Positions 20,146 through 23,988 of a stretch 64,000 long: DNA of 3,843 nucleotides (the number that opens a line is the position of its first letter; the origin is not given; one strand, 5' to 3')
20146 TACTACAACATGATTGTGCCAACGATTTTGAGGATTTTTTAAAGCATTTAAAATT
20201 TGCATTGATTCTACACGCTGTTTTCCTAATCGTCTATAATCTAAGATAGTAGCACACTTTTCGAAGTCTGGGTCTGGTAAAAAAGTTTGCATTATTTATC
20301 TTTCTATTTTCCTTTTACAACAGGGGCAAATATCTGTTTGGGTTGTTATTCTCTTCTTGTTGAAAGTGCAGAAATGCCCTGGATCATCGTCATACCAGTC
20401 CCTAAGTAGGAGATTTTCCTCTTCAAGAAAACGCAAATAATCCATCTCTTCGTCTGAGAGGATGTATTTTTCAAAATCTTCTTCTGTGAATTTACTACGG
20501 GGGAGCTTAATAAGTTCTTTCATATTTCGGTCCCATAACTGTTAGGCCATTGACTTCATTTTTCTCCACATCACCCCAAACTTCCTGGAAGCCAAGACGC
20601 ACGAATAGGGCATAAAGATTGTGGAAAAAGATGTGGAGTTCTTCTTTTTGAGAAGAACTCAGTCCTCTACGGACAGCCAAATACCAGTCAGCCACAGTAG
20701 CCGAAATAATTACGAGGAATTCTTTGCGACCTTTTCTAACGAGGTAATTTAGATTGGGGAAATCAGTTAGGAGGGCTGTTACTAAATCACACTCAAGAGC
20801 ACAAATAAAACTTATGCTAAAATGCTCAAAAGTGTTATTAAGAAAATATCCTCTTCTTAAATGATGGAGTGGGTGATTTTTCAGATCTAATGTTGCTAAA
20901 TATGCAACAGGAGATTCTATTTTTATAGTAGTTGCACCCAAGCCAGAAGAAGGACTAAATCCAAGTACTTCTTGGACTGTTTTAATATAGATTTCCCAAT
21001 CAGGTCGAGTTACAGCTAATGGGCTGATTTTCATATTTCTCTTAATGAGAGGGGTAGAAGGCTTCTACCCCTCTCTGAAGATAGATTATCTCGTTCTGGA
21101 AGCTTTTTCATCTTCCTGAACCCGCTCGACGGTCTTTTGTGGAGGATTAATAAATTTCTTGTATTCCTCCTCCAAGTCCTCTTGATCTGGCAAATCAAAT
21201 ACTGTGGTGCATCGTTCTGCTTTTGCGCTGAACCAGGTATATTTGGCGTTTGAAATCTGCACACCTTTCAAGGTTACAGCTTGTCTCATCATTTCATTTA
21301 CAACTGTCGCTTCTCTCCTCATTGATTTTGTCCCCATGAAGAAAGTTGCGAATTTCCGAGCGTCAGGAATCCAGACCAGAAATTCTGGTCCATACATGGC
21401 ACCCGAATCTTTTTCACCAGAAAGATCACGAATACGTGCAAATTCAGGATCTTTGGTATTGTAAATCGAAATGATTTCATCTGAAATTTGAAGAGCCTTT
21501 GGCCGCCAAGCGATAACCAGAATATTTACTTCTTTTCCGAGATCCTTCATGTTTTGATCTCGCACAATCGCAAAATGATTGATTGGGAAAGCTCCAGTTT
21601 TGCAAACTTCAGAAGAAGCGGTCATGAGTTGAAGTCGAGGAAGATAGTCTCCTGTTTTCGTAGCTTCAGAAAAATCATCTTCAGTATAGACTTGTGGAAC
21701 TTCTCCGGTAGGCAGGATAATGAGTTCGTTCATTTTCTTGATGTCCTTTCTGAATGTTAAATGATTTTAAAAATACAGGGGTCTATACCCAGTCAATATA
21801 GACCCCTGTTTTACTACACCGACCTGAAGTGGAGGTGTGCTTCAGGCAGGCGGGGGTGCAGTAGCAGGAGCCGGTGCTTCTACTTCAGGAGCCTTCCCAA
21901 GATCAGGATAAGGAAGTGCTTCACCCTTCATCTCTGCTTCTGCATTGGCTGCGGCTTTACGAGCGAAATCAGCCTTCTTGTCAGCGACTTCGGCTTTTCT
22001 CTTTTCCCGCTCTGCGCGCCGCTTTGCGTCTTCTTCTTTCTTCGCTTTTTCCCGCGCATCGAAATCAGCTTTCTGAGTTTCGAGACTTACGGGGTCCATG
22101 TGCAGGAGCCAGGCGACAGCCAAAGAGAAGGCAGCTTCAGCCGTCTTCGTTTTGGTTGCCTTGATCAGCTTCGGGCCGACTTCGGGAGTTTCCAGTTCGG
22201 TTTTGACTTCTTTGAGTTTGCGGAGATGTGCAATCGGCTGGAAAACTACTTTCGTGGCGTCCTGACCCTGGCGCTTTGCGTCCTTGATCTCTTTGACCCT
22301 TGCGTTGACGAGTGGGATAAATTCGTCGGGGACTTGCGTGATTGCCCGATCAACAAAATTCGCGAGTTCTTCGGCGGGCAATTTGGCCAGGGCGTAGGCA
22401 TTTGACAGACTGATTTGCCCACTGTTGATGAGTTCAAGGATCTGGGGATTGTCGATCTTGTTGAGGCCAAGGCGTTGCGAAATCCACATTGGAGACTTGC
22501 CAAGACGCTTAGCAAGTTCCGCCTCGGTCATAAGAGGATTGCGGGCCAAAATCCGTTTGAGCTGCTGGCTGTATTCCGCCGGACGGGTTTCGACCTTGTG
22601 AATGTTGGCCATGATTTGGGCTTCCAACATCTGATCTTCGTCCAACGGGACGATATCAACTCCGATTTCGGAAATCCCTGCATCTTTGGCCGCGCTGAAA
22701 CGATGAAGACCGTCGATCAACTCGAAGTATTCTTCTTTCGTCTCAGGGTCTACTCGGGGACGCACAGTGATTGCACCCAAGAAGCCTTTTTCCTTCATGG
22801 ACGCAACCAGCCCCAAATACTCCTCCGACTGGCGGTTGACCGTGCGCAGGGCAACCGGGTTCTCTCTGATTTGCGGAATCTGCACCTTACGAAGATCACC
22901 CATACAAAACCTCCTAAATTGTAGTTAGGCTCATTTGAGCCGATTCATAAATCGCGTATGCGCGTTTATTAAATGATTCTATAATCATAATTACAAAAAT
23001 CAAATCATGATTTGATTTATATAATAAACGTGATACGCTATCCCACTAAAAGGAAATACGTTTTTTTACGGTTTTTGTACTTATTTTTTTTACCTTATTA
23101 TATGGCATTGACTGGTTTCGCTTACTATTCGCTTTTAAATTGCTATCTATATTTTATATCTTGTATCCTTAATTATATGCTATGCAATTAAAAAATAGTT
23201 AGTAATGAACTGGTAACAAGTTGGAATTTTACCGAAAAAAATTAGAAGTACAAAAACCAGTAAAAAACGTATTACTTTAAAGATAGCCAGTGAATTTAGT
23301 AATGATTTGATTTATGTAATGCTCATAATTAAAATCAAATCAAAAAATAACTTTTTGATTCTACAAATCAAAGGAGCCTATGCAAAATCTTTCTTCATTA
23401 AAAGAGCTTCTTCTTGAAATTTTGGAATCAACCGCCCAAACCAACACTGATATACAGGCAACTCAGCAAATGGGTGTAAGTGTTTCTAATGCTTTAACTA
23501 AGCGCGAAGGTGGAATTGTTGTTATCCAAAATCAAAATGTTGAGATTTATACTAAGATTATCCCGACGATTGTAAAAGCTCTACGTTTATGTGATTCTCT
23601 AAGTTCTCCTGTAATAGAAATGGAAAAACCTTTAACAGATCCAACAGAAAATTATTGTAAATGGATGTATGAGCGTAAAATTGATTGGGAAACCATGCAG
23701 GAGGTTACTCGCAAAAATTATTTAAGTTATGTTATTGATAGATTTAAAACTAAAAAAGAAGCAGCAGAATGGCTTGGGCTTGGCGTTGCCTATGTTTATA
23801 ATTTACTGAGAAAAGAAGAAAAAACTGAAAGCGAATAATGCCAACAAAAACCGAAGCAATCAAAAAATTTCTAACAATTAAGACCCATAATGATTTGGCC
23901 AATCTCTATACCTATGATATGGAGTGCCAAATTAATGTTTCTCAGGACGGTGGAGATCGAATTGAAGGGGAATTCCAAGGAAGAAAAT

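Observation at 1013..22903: Three divergent ParB-fold proteins and no ParA in a phage with its own replisome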

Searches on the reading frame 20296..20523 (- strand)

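Call 48: search_protein_families(library=pfam, proteins=[window:20296-20523:-], max_evalue=0.1)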
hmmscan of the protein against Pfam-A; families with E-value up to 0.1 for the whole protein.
window:20296-20523:- (75 aa): 2 families
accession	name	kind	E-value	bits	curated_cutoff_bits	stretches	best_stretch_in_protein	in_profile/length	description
PF06851.17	DUF1247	-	0.0046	17.4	27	1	18-63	27-73/148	Protein of unknown function (DUF1247)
PF17267.7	DUF5333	-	0.062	13.9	27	1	12-65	52-105/110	Family of unknown function (DUF5333)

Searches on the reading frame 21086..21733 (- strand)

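Call 20: search_protein_families(library=pfam, proteins=[window:21086-21733:-], max_evalue=0.01)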
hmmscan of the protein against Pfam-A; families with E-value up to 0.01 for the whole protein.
window:21086-21733:- (215 aa): 0 families

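Call 21: search_protein_families(library=phrogs, proteins=[window:21086-21733:-], max_evalue=0.001)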
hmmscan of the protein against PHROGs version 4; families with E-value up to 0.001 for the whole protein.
window:21086-21733:- (215 aa): 0 families

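Call 48: search_protein_families(library=pfam, proteins=[window:21086-21733:-], max_evalue=0.1)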
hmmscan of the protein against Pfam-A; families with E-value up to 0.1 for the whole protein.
window:21086-21733:- (215 aa): 1 family
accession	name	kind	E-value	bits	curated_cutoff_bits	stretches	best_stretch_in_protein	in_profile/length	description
PF06545.17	AllG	-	0.061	13.3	27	1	136-177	157-197/215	Oxamate carbamoyltransferase subunit AllG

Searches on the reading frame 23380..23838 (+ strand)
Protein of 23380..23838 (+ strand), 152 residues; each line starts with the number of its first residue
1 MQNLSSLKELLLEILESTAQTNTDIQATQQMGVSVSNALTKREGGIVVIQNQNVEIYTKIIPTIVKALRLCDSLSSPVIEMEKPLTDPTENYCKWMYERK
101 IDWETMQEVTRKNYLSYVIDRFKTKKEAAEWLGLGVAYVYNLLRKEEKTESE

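Call 21: search_protein_families(library=phrogs, proteins=[window:23380-23838:+], max_evalue=0.001)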
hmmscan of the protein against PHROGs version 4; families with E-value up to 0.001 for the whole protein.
window:23380-23838:+ (152 aa): 0 families

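Call 48: search_protein_families(library=pfam, proteins=[window:23380-23838:+], max_evalue=0.1)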
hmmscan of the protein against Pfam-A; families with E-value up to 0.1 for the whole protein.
window:23380-23838:+ (152 aa): 1 family
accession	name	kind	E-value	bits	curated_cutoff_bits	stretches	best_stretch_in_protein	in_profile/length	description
PF13518.12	HTH_28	-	0.037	14.6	25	0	117-147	8-37/52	Helix-turn-helix domain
